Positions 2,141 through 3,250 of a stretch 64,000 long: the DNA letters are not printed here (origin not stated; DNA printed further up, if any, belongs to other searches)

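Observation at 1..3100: Collagen-like (G-X-T)n giant fused to a cytoplasmic XerC/D-type integrase SAM-like domain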

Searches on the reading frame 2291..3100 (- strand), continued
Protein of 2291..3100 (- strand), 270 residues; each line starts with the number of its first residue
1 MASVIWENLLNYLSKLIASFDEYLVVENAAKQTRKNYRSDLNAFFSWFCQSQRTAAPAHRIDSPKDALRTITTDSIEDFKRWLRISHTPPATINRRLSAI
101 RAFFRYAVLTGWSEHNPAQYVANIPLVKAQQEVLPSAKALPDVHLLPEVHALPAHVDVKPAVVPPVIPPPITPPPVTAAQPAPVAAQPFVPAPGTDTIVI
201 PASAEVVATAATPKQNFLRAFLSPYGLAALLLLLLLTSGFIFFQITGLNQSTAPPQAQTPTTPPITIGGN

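Call 55: search_protein_families(library=pfam, proteins=[P0172, P0173, P0160, P0165, L003:14573-15772:+], max_evalue=1)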
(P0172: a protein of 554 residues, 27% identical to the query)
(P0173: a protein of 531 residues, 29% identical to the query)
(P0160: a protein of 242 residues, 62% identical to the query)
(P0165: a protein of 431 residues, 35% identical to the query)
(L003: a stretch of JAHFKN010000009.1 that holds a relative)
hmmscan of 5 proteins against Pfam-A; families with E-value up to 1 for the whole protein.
P0172 (554 aa): 5 families
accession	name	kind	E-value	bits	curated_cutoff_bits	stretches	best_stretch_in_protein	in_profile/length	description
PF02899.23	Phage_int_SAM_1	-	5.8e-10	39.8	22.3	1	25-100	3-81/83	Phage integrase, N-terminal SAM-like domain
PF24146.1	K1-lyase_C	-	1.9e-05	25.5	27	1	482-537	1-55/70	K1 capsule-specific polysaccharide lyase, C-terminal domain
PF13102.12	Phage_int_SAM_5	-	0.0012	19.6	22.3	1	32-109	14-93/98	Phage integrase SAM-like domain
PF13495.12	Phage_int_SAM_4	-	0.016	16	27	1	24-103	3-83/85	Phage integrase, N-terminal SAM-like domain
PF24624.1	Int_N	-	0.17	13.1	27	1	60-114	43-98/100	Phage integrase, N-terminal domain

P0173 (531 aa): 5 families
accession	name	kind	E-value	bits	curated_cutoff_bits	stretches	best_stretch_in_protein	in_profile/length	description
PF02899.23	Phage_int_SAM_1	-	1.9e-08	34.9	22.3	1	9-84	3-81/83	Phage integrase, N-terminal SAM-like domain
PF24146.1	K1-lyase_C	-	3.7e-08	34.1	27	1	461-514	3-55/70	K1 capsule-specific polysaccharide lyase, C-terminal domain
PF13102.12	Phage_int_SAM_5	-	0.0067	17.2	22.3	1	17-92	15-92/98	Phage integrase SAM-like domain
PF13495.12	Phage_int_SAM_4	-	0.025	15.4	27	1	8-81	3-77/85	Phage integrase, N-terminal SAM-like domain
PF24624.1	Int_N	-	0.19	12.9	27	1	43-97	42-97/100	Phage integrase, N-terminal domain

P0160 (242 aa): 2 families
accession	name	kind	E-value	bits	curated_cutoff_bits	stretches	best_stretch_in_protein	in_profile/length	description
PF24146.1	K1-lyase_C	-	2.5e-05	25.1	27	1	173-229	4-59/70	K1 capsule-specific polysaccharide lyase, C-terminal domain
PF14273.11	DUF4360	-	0.099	12.9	27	1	129-187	114-172/178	Domain of unknown function (DUF4360)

P0165 (431 aa): 1 family
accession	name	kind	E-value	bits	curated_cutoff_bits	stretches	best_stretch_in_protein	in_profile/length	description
PF24146.1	K1-lyase_C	-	0.0002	22.2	27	1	361-430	3-70/70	K1 capsule-specific polysaccharide lyase, C-terminal domain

L003:14573-15772:+ (400 aa): 1 family
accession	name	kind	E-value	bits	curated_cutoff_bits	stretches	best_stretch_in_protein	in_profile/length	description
PF04519.19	Bactofilin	-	0.022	15.4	27.9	1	47-93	40-86/98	Polymer-forming cytoskeletal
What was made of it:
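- PF24146 K1-lyase_C scores 34 bits in P0173 (call 55).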

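Call 62: list_cluster_members(proteins=[P0012, P0029, P0097, P0101, P0109, P0112, P0134, P0081, P0172, P0024])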
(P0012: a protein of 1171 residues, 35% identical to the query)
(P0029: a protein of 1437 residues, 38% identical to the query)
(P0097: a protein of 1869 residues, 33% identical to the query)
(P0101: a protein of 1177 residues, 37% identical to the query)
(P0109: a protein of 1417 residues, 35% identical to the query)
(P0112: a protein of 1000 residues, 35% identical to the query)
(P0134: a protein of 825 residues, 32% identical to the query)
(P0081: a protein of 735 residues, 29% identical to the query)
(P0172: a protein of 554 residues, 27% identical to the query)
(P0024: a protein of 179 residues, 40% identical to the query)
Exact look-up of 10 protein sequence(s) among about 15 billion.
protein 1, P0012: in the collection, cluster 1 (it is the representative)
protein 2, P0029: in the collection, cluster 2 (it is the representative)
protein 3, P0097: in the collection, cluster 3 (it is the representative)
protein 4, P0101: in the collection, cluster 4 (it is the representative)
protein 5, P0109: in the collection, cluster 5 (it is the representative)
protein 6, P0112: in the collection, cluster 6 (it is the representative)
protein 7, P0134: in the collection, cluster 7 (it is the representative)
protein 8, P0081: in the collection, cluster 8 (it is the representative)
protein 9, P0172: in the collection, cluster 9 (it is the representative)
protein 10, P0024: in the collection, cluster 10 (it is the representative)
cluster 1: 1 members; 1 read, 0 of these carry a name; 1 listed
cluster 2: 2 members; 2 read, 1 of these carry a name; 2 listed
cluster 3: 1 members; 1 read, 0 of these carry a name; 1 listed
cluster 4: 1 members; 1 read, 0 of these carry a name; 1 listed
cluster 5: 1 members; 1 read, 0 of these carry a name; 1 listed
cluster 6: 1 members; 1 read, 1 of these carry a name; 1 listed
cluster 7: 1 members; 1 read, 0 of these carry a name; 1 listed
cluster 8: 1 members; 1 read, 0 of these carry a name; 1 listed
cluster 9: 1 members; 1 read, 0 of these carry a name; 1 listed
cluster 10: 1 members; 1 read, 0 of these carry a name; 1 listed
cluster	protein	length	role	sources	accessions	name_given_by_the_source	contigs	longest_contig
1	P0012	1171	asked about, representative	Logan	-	-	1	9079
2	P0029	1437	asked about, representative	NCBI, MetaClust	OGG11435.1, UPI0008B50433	hypothetical protein A2Z00_05630, partial [Candidatus Gottesmanbacteria bacterium ... | status=active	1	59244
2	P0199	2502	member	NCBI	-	-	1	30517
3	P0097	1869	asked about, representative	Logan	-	-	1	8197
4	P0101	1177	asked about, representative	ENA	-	-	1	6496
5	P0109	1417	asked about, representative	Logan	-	-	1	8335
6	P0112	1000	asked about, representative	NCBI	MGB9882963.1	MAG: site-specific integrase, partial [Microgenomates group bacterium]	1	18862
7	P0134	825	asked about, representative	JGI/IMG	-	-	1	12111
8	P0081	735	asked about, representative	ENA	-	-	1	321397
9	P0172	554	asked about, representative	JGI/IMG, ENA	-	-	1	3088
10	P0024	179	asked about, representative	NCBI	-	-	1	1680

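Call 83: find_related_loci(query=A1, collection=viral_contigs, flank=5000)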
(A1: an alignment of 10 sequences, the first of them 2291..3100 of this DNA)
Query A1 (270 aa) in viral_contigs; peptide patterns used: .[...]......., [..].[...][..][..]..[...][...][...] (x = any residue, [..] = any of these).
109 stretches matched a pattern, but none encodes a relative of the query by tblastn (E <= 1e-3).
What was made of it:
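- There are no relatives in IMG/VR (call 83).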

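Call 84: predict_structure(alignment_id=A3)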
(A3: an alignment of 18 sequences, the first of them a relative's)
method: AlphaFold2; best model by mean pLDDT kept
length: 255 residues; sequences in the alignment: 18
mean_pLDDT: 73.6   pTM: 0.37
mean pLDDT of the five models: 73.6, 71.4, 68.5, 67.8, 64.7
residues with pLDDT >= 90: 48; 70-90: 128; 50-70: 46; < 50: 33
segments of 3 or more residues with pLDDT < 50: 152-182
pLDDT, mean of each block of 10 residues (from residue 1): 83 79 77 69 62 65 78 83 82 79 67 54 75 81 73 39 35 31 73 93 87 92 93 91 92 87
secondary structure, 60 per line:
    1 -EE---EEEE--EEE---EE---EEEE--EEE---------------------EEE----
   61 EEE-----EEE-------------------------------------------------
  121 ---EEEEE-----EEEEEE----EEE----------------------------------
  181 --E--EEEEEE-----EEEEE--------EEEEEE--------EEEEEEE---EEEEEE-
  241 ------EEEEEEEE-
elements in order: E7-10 E13-15 E24-27 E30-32 E54-56 E61-63 E69-71 E124-128 E134-139 E144-146 E186-191 E197-201 E210-215 E224-230 E234-239 E247-254

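Call 86: fold_search(model_id=the predicted structure, library=pdb)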
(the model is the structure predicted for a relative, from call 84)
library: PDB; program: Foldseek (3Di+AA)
matches with E <= 10: 359; with E <= 0.001: 0
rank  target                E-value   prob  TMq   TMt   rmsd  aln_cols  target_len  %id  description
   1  9k4a_A                2.4e-03  1.00  0.26  0.10   4.2        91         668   23  Cryo-EM structure of depolymerase S2-4 from Klebsiella phage K64-1 (released 2026-03-25)
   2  7eea_C                5.0e-03  1.00  0.24  0.10   2.2        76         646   18  Cyanophage Pam1 tailspike receptor-binding domain (released 2021-10-20)
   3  7eea_A                8.0e-03  1.00  0.23  0.10   2.3        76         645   18  Cyanophage Pam1 tailspike receptor-binding domain (released 2021-10-20)
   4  7eea_B                1.1e-02  1.00  0.23  0.10   2.3        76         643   18  Cyanophage Pam1 tailspike receptor-binding domain (released 2021-10-20)
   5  8xcj_F                1.1e-02  0.25  0.15  0.10  16.6       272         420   14  Open State of central tail fiber of bacteriophage lambda upon binding to LamB (gpJ713-LamB complex) (released 2024-05-01)
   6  6ct8                  2.3e-02  1.00  0.22  0.22   3.0        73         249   15  Selenomethionine structure of N-truncated R2-type pyocin tail fiber at 2.6 angstrom resolution (released 2019-02-20)
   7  7w1d_D                3.6e-02  1.00  0.24  0.10   4.1        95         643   19  Crystal structure of Klebsiella pneumoniae K1 capsule-specific polysaccharide lyase in a C2 crystal form (released 2022-05-18)
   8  8xck_F                3.8e-02  0.09  0.08  0.07  23.5       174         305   14  Closed state of central tail fiber of bacteriophage lambda (released 2024-05-01)
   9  6cl6_A                4.8e-02  0.99  0.21  0.16   3.7        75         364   12  Structure of P. aeruginosa R2 pyocin fiber PA0620 comprising C-terminal residues 323-691 (released 2018-06-27)
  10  7w1c_B                5.1e-02  1.00  0.24  0.10   4.1        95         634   19  Crystal structure of Klebsiella pneumoniae K1 capsule-specific polysaccharide lyase in a P1 crystal form (released 2022-05-18)
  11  7w1c_E                5.4e-02  1.00  0.24  0.10   4.1        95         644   19  Crystal structure of Klebsiella pneumoniae K1 capsule-specific polysaccharide lyase in a P1 crystal form (released 2022-05-18)
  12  7w1c_A                5.4e-02  1.00  0.24  0.10   4.1        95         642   19  Crystal structure of Klebsiella pneumoniae K1 capsule-specific polysaccharide lyase in a P1 crystal form (released 2022-05-18)
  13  2ylk_A                5.4e-02  0.87  0.18  0.28   5.4        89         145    9  Carbohydrate-binding module CBM3b from the cellulosomal cellobiohydrolase 9A from Clostridium thermocellum (released 2012-04-25)
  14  7w1c_D                5.7e-02  1.00  0.23  0.10   6.0        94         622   20  Crystal structure of Klebsiella pneumoniae K1 capsule-specific polysaccharide lyase in a P1 crystal form (released 2022-05-18)
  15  2vbm_A                6.1e-02  0.95  0.19  0.11   4.3        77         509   12  Tailspike protein of bacteriophage Sf6 complexed with tetrasaccharide (released 2008-04-22)
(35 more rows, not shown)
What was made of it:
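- The last 75-95 residues of a C-terminal homologue (pLDDT about 90) match the C-terminal domains of Klebsiella phage depolymerases, the Pam1 tailspike, the K1 lyase and the R2 pyocin fibre (calls 84, 86).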

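Call 89: search_protein_families(library=pfam, alignment_id=A4, max_evalue=0.001)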
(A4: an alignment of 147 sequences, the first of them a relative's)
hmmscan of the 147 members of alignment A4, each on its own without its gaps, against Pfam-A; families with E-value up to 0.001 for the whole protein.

A. member 1, P0010 (300 aa): 4 families
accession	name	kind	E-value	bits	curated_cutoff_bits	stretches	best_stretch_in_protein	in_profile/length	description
PF02899.23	Phage_int_SAM_1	-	4.6e-21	75.3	22.3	2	19-108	3-82/83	Phage integrase, N-terminal SAM-like domain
PF13495.12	Phage_int_SAM_4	-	3.7e-09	37.3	27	1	19-105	4-78/85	Phage integrase, N-terminal SAM-like domain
PF13102.12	Phage_int_SAM_5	-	3.9e-09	37.2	22.3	0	61-115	38-92/98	Phage integrase SAM-like domain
PF24624.1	Int_N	-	8.5e-06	26.9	27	0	67-122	43-99/100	Phage integrase, N-terminal domain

B. families by the number of members that match (of 147 scanned): 13 families
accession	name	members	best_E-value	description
PF02899.23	Phage_int_SAM_1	147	1e-26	Phage integrase, N-terminal SAM-like domain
PF13102.12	Phage_int_SAM_5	134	1.1e-14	Phage integrase SAM-like domain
PF13495.12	Phage_int_SAM_4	121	2.9e-18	Phage integrase, N-terminal SAM-like domain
PF24624.1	Int_N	20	7e-11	Phage integrase, N-terminal domain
PF01391.23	Collagen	3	6.5e-66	Collagen triple helix repeat (20 copies)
PF12834.13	Phage_int_SAM_2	3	6e-06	Phage integrase, N-terminal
PF13884.11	Peptidase_S74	1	4e-14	Chaperone of endosialidase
PF07691.17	PA14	1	2.6e-09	PA14 domain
PF14890.11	Intein_splicing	1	3.8e-08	Intein splicing domain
PF25200.1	DUF7833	1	7.2e-06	Family of unknown function (DUF7833)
PF03085.20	RAP-1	1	9.1e-05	Rhoptry-associated protein 1 (RAP-1)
PF08510.17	PIG-P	1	0.00036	PIG-P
PF09508.16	Lact_bio_phlase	1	0.00065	Lacto-N-biose phosphorylase N-terminal TIM barrel domain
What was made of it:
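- On Tyrosine recombinase / phage integrase (Xer, Int): None of the 147 nearest clusters has it (call 89).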

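Call 90: find_encoding_contigs(protein=P0071, flank=8000, max_places=2)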
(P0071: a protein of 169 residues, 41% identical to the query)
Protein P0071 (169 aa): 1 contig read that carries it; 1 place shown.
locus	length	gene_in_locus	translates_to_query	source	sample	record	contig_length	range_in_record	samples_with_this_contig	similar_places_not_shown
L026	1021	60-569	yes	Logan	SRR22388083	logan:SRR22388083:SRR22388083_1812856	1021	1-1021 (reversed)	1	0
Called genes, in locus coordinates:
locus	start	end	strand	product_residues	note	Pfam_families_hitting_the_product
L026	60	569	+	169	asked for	PF13102:Phage_int_SAM_5 (weak), PF02899:Phage_int_SAM_1 (weak)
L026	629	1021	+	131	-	?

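Call 91: find_encoding_contigs(protein=P0100, flank=8000, max_places=2)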
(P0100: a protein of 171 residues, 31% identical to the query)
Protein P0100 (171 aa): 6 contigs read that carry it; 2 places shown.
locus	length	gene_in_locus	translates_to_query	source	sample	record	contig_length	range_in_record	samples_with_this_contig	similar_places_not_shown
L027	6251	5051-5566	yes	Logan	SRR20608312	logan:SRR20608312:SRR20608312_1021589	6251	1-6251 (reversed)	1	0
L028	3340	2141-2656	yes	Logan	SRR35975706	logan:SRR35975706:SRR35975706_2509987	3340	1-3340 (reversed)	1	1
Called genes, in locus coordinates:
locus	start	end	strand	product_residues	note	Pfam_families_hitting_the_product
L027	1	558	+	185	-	?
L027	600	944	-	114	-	-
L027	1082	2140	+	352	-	-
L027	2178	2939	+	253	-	-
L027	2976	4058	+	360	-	-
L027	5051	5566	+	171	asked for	PF02899:Phage_int_SAM_1 (faint), PF13495:Phage_int_SAM_4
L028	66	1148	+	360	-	-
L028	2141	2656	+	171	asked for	PF02899:Phage_int_SAM_1 (faint), PF13495:Phage_int_SAM_4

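Call 92: find_encoding_contigs(protein=P0045, flank=8000, max_places=2)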
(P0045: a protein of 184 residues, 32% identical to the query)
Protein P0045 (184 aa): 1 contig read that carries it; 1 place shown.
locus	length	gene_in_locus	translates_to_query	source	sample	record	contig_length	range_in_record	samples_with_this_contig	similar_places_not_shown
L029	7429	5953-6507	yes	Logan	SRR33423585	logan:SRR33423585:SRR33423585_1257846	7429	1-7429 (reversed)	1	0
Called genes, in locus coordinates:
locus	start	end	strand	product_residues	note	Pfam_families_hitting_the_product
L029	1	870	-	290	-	?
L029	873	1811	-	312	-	PF03772:Competence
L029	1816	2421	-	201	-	PF10531:SLBB, PF00633:HHH (weak), PF12836:HHH_3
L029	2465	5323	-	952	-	PF00133:tRNA-synt_1, PF09334:tRNA-synt_1g, PF13603:tRNA-synt_1_2, PF00133:tRNA-synt_1, PF09334:tRNA-synt_1g, PF08264:Anticodon_1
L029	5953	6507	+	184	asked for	PF02899:Phage_int_SAM_1 (weak), PF13495:Phage_int_SAM_4 (weak)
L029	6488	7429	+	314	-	?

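Call 95: search_solved_structures(query=A4, max_evalue=0.001, show_alignments=2)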
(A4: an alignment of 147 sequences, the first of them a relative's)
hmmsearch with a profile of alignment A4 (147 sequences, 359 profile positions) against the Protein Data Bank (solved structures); distinct sequences matched with E-value up to 0.001: 2.
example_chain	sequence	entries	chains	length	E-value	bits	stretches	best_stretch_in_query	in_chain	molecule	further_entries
9i5v_14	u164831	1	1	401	3.9e-06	29.4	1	24-133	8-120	Ribosome-associated translation inhibitor RaiA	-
2key_A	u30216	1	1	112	3.1e-05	26.4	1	46-122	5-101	Putative phage integrase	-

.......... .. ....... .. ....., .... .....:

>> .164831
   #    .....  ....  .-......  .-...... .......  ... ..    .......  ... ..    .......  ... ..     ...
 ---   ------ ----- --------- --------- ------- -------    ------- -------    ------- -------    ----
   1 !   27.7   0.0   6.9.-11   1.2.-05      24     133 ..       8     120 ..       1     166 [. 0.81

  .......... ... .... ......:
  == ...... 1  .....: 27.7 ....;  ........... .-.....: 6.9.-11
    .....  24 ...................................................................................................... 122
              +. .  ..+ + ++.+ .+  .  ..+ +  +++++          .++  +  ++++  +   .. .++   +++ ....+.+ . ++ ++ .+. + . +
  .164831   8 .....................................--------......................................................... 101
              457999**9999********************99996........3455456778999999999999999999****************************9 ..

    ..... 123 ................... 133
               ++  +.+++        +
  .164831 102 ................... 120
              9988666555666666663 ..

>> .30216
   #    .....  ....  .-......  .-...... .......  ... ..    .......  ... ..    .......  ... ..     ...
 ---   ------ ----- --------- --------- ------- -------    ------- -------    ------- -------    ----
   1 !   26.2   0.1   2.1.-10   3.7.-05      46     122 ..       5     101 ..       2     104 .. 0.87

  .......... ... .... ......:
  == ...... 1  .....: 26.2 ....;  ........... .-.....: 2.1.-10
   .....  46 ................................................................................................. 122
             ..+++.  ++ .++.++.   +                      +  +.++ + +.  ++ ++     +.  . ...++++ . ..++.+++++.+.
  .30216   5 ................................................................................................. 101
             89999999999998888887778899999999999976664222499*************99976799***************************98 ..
